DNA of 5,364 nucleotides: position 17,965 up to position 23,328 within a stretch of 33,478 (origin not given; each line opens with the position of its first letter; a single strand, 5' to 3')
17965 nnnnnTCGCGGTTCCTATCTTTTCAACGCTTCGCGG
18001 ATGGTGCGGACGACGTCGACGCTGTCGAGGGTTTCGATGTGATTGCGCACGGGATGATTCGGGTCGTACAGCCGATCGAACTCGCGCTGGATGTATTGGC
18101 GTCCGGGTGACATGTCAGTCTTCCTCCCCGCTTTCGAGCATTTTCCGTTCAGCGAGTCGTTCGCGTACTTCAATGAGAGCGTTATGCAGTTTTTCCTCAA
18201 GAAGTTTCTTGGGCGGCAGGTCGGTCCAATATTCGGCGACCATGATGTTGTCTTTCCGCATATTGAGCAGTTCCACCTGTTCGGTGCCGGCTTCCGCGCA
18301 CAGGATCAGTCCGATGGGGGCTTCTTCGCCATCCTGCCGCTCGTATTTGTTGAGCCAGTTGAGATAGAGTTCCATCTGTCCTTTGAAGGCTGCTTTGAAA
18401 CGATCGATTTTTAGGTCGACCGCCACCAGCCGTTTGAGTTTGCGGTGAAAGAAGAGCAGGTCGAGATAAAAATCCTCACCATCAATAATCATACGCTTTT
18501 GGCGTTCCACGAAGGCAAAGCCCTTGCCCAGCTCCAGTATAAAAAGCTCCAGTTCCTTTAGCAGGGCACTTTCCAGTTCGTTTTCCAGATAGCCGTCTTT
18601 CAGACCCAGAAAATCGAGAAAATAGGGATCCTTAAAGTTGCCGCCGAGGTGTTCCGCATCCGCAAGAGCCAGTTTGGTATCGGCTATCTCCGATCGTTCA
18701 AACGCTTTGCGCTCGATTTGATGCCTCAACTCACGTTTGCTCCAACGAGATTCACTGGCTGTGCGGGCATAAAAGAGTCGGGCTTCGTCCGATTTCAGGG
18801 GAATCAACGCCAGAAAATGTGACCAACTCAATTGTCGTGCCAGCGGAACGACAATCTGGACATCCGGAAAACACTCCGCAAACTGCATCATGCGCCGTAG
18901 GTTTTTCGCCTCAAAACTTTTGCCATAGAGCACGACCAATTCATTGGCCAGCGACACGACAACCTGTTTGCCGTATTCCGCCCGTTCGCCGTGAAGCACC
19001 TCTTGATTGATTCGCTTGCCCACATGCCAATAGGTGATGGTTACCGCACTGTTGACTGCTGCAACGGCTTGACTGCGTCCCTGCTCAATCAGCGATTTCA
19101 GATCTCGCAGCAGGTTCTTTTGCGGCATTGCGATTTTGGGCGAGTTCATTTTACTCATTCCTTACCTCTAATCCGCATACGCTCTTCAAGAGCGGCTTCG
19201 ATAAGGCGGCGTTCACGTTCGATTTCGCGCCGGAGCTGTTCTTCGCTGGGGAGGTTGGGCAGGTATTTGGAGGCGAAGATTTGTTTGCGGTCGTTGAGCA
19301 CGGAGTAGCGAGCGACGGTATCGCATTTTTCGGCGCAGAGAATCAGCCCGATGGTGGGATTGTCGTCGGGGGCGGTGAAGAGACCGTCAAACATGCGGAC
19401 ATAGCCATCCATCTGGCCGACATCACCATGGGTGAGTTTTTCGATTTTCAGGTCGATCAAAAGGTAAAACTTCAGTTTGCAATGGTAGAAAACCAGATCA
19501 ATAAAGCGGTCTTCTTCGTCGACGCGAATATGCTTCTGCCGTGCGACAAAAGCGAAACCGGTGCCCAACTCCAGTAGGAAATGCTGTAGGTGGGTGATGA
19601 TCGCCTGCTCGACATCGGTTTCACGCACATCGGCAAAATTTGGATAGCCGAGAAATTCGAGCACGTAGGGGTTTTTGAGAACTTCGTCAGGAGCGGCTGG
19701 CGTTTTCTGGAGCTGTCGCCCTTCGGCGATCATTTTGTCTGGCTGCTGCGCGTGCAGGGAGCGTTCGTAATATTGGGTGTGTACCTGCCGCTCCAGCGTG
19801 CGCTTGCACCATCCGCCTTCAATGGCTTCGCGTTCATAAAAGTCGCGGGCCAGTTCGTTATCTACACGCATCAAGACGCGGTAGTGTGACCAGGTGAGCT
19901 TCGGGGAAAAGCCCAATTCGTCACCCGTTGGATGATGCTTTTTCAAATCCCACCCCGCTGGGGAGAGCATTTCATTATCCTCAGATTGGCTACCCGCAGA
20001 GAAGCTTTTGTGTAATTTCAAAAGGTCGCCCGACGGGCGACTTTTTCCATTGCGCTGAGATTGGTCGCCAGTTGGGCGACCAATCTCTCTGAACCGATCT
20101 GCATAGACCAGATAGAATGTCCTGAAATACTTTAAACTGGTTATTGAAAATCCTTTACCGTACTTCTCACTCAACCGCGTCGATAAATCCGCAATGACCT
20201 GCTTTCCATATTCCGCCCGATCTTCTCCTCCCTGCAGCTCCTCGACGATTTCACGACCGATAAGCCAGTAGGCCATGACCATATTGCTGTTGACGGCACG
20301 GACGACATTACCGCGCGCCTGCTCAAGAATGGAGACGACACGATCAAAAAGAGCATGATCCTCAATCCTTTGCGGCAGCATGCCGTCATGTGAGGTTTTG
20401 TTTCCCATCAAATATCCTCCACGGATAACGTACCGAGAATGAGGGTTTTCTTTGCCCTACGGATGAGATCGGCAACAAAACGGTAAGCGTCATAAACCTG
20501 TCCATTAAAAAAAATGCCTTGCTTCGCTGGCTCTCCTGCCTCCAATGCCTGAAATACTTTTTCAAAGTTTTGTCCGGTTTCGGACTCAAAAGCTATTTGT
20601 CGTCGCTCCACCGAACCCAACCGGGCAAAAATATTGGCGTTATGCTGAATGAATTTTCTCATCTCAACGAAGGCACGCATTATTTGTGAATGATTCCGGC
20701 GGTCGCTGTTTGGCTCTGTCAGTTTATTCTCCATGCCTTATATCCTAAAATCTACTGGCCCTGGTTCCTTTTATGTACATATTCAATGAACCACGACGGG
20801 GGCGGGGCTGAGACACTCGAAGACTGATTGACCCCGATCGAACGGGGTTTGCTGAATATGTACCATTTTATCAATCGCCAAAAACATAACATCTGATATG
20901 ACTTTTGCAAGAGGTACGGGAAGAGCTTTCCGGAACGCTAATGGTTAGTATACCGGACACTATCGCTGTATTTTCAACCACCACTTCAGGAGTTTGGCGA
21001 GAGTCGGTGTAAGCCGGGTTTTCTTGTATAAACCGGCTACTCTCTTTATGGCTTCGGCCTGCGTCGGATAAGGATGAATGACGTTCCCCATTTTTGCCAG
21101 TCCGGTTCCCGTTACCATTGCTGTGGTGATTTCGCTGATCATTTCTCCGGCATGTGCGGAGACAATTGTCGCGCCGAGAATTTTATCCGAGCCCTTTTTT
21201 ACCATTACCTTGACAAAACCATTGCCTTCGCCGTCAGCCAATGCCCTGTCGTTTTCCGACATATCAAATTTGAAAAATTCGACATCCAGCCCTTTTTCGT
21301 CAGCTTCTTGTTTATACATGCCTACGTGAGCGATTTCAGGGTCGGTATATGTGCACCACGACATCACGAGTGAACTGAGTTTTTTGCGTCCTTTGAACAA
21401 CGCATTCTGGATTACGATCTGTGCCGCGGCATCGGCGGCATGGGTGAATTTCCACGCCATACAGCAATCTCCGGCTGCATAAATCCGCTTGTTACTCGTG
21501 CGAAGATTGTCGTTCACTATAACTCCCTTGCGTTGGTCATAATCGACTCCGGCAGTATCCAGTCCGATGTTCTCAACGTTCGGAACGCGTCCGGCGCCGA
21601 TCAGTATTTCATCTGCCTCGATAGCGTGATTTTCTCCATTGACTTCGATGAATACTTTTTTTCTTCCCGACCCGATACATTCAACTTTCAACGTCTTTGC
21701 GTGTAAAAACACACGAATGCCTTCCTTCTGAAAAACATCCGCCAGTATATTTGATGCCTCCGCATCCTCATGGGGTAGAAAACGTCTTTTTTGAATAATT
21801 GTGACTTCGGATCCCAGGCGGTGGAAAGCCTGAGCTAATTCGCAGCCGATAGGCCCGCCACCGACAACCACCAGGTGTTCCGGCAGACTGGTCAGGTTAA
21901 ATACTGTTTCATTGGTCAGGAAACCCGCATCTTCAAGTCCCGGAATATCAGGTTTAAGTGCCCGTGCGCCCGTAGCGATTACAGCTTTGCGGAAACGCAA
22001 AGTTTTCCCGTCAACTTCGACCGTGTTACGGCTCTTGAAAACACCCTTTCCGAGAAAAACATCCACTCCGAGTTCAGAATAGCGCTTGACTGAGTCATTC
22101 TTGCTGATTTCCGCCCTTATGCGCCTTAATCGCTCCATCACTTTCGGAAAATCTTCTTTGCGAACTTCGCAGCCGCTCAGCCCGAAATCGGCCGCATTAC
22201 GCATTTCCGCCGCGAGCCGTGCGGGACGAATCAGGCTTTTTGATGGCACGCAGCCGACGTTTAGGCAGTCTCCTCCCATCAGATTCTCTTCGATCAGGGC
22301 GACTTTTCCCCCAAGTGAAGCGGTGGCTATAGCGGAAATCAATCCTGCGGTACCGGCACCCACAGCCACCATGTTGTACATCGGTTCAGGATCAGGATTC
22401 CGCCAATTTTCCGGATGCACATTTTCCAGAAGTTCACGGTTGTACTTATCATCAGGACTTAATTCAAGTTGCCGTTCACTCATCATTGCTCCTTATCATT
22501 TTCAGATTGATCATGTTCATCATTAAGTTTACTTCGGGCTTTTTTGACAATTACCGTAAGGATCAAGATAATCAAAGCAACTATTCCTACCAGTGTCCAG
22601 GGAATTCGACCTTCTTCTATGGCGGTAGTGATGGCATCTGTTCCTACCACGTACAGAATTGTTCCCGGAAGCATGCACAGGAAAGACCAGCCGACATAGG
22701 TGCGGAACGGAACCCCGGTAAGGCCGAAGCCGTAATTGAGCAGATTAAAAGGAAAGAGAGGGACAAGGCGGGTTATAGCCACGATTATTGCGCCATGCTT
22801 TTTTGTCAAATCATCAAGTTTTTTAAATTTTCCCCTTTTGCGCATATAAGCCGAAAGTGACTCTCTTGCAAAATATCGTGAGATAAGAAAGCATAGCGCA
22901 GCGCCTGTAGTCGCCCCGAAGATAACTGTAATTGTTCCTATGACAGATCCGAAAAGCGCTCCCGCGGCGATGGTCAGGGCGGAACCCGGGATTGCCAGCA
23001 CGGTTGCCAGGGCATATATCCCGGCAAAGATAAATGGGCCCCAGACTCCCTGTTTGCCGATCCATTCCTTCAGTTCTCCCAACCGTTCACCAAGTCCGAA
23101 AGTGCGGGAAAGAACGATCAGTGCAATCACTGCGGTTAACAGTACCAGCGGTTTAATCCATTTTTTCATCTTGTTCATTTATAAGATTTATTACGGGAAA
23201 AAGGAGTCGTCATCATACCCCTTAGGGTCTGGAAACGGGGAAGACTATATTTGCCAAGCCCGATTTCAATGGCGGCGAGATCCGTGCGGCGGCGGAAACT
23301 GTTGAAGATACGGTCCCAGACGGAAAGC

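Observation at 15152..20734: Orphaned 'type I R-M passenger' operon: ORF6N fragment, two YhcG nucleases, a 44-aa ORF, a Schlafen-like AlbA_2/HATPase/wHTH protein and RhuM, with no hsdR or hsdM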

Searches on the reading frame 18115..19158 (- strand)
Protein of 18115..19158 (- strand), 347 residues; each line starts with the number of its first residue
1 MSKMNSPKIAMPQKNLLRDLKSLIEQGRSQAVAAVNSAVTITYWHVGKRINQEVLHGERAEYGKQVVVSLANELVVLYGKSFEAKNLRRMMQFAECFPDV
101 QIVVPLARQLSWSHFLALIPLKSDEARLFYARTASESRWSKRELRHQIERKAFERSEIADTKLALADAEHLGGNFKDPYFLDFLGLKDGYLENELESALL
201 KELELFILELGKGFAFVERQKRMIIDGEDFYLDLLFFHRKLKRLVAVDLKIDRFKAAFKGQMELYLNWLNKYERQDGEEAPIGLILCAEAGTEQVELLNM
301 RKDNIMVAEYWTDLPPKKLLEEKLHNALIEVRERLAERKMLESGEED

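Call 3: search_protein_families(library=pfam, proteins=[window:18115-19158:-], max_evalue=0.01)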
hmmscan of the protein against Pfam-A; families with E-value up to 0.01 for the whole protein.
window:18115-19158:- (347 aa): 2 families
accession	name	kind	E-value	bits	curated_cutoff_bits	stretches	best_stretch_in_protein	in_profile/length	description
PF06250.17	YhcG_C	-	3.8e-46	157.2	32.5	1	175-324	4-156/157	YhcG PDDEXK nuclease domain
PF17761.7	DUF1016_N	-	6.5e-45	153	32.8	1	20-155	2-137/137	DUF1016 N-terminal domain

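Call 4: search_protein_families(library=padloc, proteins=[window:18115-19158:-], max_evalue=0.01)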
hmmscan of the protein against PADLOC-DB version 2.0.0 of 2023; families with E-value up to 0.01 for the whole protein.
window:18115-19158:- (347 aa): 33 families (the best 25 are shown)
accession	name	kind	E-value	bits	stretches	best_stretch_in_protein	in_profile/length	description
PDLC04822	PDC-S02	-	2.1e-133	442.4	1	4-296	1-293/294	-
PDLC04807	PDC-S02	-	8.1e-122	404.8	1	2-337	2-348/351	-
PDLC04795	PDC-S02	-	1.9e-90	301.7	1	4-327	16-343/357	-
PDLC04831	PDC-S02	-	6.3e-88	293.5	1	8-324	6-337/346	-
PDLC04810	PDC-S02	-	1.3e-82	275.9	1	10-333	8-345/355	-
PDLC04817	PDC-S02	-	5.6e-77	257.1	2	9-212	4-214/286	-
PDLC04803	PDC-S02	-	1.6e-75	252.3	1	78-329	6-259/269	-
PDLC04825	PDC-S02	-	5.8e-60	200.5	1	9-169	10-170/193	-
PDLC04827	PDC-S02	-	1.2e-54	183.4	1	4-226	1-230/234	-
PDLC04820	PDC-S02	-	1.3e-53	180.3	1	13-325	26-317/332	-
PDLC04813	PDC-S02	-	3.6e-47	158.5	1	174-327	7-161/175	-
PDLC04821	PDC-S02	-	6.1e-44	147.4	1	7-133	4-130/133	-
PDLC04826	PDC-S02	-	1.9e-40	136.9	1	12-215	10-217/222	-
PDLC04812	PDC-S02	-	2.6e-39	132.5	1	8-155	5-148/151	-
PDLC01464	PD_DExK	-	2.6e-34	116.3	1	112-248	1-126/126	"CAS-I,CAS-II,CAS-III,CAS-IV,CAS-V,CAS-VI; associated"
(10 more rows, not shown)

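Call 5: search_protein_families(library=ncbifam, proteins=[window:18115-19158:-], max_evalue=0.01)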
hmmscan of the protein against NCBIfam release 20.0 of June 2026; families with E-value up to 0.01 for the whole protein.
window:18115-19158:- (347 aa): 1 family
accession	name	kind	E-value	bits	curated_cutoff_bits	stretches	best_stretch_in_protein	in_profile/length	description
NF038070.1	LmbU_fam_TF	subfamily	0.0032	17.5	125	1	108-157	79-127/171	LmbU family transcriptional regulator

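Call 76: search_solved_structures(query=window:18115-19158:-, max_evalue=1)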
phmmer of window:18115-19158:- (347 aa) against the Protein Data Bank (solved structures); distinct sequences matched with E-value up to 1: 0.

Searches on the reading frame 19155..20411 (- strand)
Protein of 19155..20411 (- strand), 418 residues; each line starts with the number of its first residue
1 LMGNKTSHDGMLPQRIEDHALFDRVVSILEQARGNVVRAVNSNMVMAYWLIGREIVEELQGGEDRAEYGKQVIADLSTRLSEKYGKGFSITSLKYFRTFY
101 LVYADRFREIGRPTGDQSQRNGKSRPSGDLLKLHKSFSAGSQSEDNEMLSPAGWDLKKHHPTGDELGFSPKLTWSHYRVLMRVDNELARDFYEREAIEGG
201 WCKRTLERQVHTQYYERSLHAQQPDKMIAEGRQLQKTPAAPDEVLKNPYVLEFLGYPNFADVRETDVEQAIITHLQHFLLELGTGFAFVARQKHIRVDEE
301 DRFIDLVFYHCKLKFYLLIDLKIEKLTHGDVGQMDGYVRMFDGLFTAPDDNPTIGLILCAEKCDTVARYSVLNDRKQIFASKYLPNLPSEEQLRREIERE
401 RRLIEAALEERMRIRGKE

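Call 3: search_protein_families(library=pfam, proteins=[window:19155-20411:-], max_evalue=0.01)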
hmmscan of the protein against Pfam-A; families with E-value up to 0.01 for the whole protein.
window:19155-20411:- (418 aa): 2 families
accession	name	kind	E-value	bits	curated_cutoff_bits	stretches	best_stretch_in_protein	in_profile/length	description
PF06250.17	YhcG_C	-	7.8e-53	179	32.5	1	243-396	2-155/157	YhcG PDDEXK nuclease domain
PF17761.7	DUF1016_N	-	2.7e-39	134.9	32.8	2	25-105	2-81/137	DUF1016 N-terminal domain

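Call 4: search_protein_families(library=padloc, proteins=[window:19155-20411:-], max_evalue=0.01)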
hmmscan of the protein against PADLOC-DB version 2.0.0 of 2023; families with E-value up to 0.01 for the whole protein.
window:19155-20411:- (418 aa): 32 families (the best 25 are shown)
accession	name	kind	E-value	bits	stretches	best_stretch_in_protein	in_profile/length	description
PDLC04807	PDC-S02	-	5.5e-133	441.5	1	15-409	10-347/351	-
PDLC04820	PDC-S02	-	1.9e-103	344.1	2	171-410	123-329/332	-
PDLC04803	PDC-S02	-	7.5e-90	299.2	1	83-406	5-263/269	-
PDLC04795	PDC-S02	-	2.3e-80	268.5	1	15-405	21-348/357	-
PDLC04810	PDC-S02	-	7.5e-80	266.8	1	20-409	13-351/355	-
PDLC04831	PDC-S02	-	5.9e-77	257.5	1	17-400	10-340/346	-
PDLC04822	PDC-S02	-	1.6e-67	226.2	2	169-362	104-287/294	-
PDLC04827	PDC-S02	-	5.6e-67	223.8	2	169-299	102-231/234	-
PDLC04802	PDC-S02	-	1e-59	199.5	2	17-186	8-120/171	-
PDLC04813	PDC-S02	-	2.4e-46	155.8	1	242-404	5-165/175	-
PDLC04812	PDC-S02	-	1.5e-45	152.8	2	15-104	5-94/151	-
PDLC04817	PDC-S02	-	1.7e-36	124.2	3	171-274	104-207/286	-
PDLC01464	PD_DExK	-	3.3e-36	122.4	1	174-320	1-126/126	"CAS-I,CAS-II,CAS-III,CAS-IV,CAS-V,CAS-VI; associated"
PDLC04797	PDC-S02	-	3.6e-36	122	1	16-105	3-92/126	-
PDLC04830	PDC-S02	-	1.9e-34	117.1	1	20-122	17-119/159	-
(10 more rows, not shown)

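Call 5: search_protein_families(library=ncbifam, proteins=[window:19155-20411:-], max_evalue=0.01)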
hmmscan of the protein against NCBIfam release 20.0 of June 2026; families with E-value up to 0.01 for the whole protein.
window:19155-20411:- (418 aa): 0 families

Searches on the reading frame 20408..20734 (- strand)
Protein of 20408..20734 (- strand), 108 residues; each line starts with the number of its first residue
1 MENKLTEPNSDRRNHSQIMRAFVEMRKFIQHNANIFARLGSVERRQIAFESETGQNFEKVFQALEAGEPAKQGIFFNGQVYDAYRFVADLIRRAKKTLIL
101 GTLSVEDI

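Call 3: search_protein_families(library=pfam, proteins=[window:20408-20734:-], max_evalue=0.01)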
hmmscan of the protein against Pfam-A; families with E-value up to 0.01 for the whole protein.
window:20408-20734:- (108 aa): 0 families

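Call 4: search_protein_families(library=padloc, proteins=[window:20408-20734:-], max_evalue=0.01)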
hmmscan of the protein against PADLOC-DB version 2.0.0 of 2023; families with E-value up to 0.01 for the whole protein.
window:20408-20734:- (108 aa): 3 families
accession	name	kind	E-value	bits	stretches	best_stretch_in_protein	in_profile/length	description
PDLC04869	PDC-S05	-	9.6e-27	92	1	16-100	116-200/306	-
PDLC04879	PDC-S05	-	1.9e-11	42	1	25-100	112-187/285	-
PDLC04856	PDC-S05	-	2.6e-06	25.3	1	17-66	111-160/177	-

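Call 5: search_protein_families(library=ncbifam, proteins=[window:20408-20734:-], max_evalue=0.01)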
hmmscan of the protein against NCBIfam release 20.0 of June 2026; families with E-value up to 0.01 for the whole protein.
window:20408-20734:- (108 aa): 0 families

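Call 26: search_protein_families(library=pfam, proteins=[window:20408-20734:-], max_evalue=10)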
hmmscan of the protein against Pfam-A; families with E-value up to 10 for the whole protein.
window:20408-20734:- (108 aa): 1 family
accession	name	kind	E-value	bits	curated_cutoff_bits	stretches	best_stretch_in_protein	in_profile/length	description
PF15300.11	INT_SG_DDX_CT_C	-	0.12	12.4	27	1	53-86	17-52/63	INTS6/SAGE1/DDX26B/CT45 C-terminus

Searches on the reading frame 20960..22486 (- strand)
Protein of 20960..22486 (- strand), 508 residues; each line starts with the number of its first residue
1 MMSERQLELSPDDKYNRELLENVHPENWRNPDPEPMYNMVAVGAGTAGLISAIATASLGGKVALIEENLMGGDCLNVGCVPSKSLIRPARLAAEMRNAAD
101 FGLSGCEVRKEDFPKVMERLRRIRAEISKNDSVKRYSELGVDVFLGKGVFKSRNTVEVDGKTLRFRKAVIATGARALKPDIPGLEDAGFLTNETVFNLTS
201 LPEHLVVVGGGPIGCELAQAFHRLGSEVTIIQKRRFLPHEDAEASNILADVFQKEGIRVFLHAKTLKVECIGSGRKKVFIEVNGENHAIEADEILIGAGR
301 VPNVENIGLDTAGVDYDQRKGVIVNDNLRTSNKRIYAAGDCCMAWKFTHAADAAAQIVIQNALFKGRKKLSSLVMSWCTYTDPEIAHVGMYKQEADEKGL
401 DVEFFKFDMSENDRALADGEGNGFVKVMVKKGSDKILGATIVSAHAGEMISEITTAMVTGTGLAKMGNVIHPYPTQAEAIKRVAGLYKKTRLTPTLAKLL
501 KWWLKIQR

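Call 3: search_protein_families(library=pfam, proteins=[window:20960-22486:-], max_evalue=0.01)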
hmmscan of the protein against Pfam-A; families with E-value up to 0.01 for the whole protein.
window:20960-22486:- (508 aa): 12 families
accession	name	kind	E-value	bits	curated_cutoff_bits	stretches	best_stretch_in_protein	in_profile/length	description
PF07992.20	Pyr_redox_2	-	1.9e-61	208.5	26.1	1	38-353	2-289/291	Pyridine nucleotide-disulphide oxidoreductase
PF02852.28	Pyr_redox_dim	-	8.2e-31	106.9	25.3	1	376-482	2-108/110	Pyridine nucleotide-disulphide oxidoreductase, dimerisation domain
PF00070.33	Pyr_redox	-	2.1e-21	76.6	22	1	204-276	1-74/82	Pyridine nucleotide-disulphide oxidoreductase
PF01134.28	GIDA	-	8.7e-10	38.6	22.1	1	40-98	3-59/391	Glucose inhibited division protein A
PF13738.12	Pyr_redox_3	-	9.5e-09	35.3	30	1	154-339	114-305/305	Pyridine nucleotide-disulphide oxidoreductase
PF12831.13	FAD_oxidored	-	9.8e-08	32.1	27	1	40-72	3-36/416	FAD dependent oxidoreductase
PF03486.20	HI0933_like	-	3.4e-06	27.1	50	0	38-69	2-33/244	HI0933-like protein Rossmann domain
PF01266.30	DAO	-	0.00015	21.8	27.9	0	205-238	2-35/353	FAD dependent oxidoreductase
PF13450.12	NAD_binding_8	-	0.00064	20.4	21.9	0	207-235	1-29/68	NAD(P)-binding Rossmann-like domain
PF01262.27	AlaDh_PNT_C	-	0.00097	19.1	23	0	202-235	28-61/214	Alanine dehydrogenase/PNT, C-terminal domain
PF01494.25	FAD_binding_3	-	0.0021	17.8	22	0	206-235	5-34/349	FAD binding domain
PF00890.30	FAD_binding_2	-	0.0034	17.1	20.4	0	40-67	3-30/414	FAD binding domain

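Call 24: find_related_loci(query=window:20960-22486:-, collection=genome_contigs, flank=10000)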
Query window:20960-22486:- (508 aa) in genome_contigs; peptide patterns used: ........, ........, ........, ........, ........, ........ (x = any residue, [..] = any of these).
361 stretches matched a pattern; 258 encode a relative of the query (tblastn E <= 1e-3); the best 80 are kept; 80 distinct loci.
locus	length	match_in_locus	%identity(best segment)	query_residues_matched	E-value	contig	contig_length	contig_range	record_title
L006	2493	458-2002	73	3-508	0e+0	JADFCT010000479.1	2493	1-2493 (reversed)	MAG: Candidatus Sumerlaeota bacterium isolate XCDL20.169 NODE_477_length_2493_cov_5.449875, whole genome shotgun sequenc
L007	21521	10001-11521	71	2-508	0e+0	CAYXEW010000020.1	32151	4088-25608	MAG TPA_asm: uncultured Verrucomicrobiota bacterium isolate SRP141376_co5_426 genome assembly, contig: NODE_3179_length_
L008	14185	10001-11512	72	6-508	0e+0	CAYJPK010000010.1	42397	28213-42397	MAG TPA_asm: uncultured Desulfovibrionaceae bacterium isolate ERP123703_co3_321 genome assembly, contig: NODE_894_length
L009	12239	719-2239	72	2-508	0e+0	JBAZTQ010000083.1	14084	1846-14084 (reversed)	MAG: Kiritimatiellales bacterium isolate SO_2017_GW1_207 NODE_16138_length_14084_cov_3.271620_OW334_2017, whole genome s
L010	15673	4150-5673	71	1-508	0e+0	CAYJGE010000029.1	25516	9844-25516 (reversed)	MAG TPA_asm: uncultured Mailhella sp. isolate ERP123703_co1_306 genome assembly, contig: NODE_1933_length_25516_cov_56.0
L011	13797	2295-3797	70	8-508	0e+0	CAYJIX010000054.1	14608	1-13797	MAG TPA_asm: uncultured Desulfovibrionaceae bacterium isolate ERP123703_co1_283 genome assembly, contig: NODE_4316_lengt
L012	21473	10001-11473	71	13-504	0e+0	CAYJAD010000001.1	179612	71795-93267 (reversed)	MAG TPA_asm: uncultured Desulfovibrionaceae bacterium isolate ERP123703_co1_267 genome assembly, contig: NODE_38_length_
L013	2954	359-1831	71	13-504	0e+0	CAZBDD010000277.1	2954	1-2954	MAG TPA_asm: uncultured Desulfovibrionaceae bacterium isolate ERP123703_co3_199 genome assembly, contig: NODE_33671_leng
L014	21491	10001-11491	70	11-507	0e+0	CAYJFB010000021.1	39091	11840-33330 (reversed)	MAG TPA_asm: uncultured Desulfovibrionaceae bacterium isolate ERP123703_co1_353 genome assembly, contig: NODE_980_length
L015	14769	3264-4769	67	1-507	0e+0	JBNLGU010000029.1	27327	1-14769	MAG: Pontiella sp. isolate C1.bin.1.strict NODE_29_length_27327_cov_3.241982, whole genome shotgun sequence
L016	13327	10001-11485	69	9-504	0e+0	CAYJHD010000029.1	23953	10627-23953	MAG TPA_asm: uncultured Desulfovibrionaceae bacterium isolate ERP123703_co1_285 genome assembly, contig: NODE_2147_lengt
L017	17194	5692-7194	66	7-507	0e+0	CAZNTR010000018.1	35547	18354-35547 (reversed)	MAG TPA_asm: uncultured Chitinophagales bacterium isolate SRP118108_co5_380 genome assembly, contig: NODE_800_length_355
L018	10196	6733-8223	67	9-504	0e+0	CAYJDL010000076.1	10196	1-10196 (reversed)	MAG TPA_asm: uncultured Desulfovibrionaceae bacterium isolate ERP123703_co1_130 genome assembly, contig: NODE_6944_lengt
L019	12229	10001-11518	65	6-508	0e+0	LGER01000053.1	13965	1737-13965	MAG: Desulfonauticus sp. 38_4375 PW_scaffold_268, whole genome shotgun sequence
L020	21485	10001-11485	68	9-504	0e+0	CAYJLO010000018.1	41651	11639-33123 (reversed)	MAG TPA_asm: uncultured Desulfovibrionaceae bacterium isolate ERP123703_co5_106 genome assembly, contig: NODE_375_length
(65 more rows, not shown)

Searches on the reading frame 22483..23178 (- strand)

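Call 18: search_protein_families(library=pfam, proteins=[window:22483-23178:-], max_evalue=0.00001)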
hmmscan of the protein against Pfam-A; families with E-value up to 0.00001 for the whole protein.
window:22483-23178:- (231 aa): 1 family
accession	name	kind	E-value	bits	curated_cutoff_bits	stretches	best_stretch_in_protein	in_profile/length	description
PF09335.16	VTT_dom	-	1.4e-29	103.5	33.9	1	63-178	1-119/123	VTT domain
